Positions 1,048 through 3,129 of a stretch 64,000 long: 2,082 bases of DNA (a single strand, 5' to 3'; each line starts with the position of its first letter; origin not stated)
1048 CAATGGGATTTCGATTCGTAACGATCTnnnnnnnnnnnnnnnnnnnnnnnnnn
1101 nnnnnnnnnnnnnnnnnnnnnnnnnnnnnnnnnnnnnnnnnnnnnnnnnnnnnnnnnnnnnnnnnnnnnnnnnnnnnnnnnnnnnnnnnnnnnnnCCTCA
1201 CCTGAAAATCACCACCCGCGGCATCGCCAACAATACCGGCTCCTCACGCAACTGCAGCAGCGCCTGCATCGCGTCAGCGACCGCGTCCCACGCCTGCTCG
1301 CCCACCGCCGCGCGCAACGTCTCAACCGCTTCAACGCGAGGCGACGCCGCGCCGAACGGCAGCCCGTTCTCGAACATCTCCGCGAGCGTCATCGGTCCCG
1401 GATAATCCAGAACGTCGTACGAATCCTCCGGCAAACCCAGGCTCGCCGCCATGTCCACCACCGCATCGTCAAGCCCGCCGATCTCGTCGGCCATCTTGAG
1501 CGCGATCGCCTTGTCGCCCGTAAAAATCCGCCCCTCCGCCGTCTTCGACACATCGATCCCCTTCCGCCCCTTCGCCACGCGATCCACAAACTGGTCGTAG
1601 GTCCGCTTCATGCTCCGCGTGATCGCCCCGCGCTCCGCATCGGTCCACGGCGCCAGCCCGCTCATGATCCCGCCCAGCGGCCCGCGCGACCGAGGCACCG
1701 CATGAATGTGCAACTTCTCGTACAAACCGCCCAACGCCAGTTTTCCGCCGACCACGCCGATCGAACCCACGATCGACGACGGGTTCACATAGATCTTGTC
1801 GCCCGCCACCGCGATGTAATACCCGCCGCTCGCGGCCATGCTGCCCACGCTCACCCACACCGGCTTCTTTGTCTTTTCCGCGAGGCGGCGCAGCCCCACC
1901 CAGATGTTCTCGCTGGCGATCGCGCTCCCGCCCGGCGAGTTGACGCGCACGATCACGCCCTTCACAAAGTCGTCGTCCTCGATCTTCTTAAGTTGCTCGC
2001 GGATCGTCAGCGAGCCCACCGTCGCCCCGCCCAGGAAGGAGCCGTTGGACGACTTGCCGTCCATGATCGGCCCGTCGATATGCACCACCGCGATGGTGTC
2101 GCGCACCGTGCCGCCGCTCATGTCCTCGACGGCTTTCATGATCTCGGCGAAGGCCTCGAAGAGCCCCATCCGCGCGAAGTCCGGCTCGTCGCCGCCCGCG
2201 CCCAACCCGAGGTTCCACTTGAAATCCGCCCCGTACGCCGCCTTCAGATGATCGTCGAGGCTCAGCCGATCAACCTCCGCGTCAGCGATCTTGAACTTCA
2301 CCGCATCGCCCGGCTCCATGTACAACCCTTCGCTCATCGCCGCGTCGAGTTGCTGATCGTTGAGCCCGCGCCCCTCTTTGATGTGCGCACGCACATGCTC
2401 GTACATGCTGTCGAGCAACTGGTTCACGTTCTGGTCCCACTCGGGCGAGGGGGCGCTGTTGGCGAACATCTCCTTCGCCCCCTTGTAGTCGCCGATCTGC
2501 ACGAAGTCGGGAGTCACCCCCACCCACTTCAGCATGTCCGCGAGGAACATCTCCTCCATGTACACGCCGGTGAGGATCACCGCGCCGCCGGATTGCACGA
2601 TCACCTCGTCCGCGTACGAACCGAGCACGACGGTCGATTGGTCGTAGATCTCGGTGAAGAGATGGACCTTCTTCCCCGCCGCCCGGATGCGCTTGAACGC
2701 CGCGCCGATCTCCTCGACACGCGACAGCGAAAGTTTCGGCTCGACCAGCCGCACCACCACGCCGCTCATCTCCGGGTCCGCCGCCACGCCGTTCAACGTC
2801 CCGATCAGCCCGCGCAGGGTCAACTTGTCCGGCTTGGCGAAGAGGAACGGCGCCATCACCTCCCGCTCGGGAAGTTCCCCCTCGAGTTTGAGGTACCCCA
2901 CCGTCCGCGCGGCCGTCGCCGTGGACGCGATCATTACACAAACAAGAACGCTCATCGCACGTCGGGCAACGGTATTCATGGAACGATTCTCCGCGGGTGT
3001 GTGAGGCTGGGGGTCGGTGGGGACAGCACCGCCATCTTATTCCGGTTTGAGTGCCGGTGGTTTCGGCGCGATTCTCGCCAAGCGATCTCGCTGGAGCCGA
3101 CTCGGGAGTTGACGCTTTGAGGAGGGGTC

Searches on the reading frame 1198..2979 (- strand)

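Call 42: search_protein_families(library=pfam, proteins=[window:1198-2979:-], max_evalue=0.01)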
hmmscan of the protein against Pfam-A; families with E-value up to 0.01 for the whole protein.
window:1198-2979:- (593 aa): 4 families
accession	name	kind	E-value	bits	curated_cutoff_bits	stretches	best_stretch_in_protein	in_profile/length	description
PF01343.23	Peptidase_S49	-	2.8e-57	193.5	24.9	2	368-513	3-150/154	Peptidase family S49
PF25145.1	NfeD1b_N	-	1.3e-06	28.6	40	1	336-411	28-99/189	NfeD1b, N-terminal domain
PF01972.22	SDH_protease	-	0.00014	21.5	31.3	1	345-407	97-155/286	ClpP-like SDH-type serine proteinase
PF00574.28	CLP_protease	-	0.0012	19.2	20.2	1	326-396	33-99/182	Clp protease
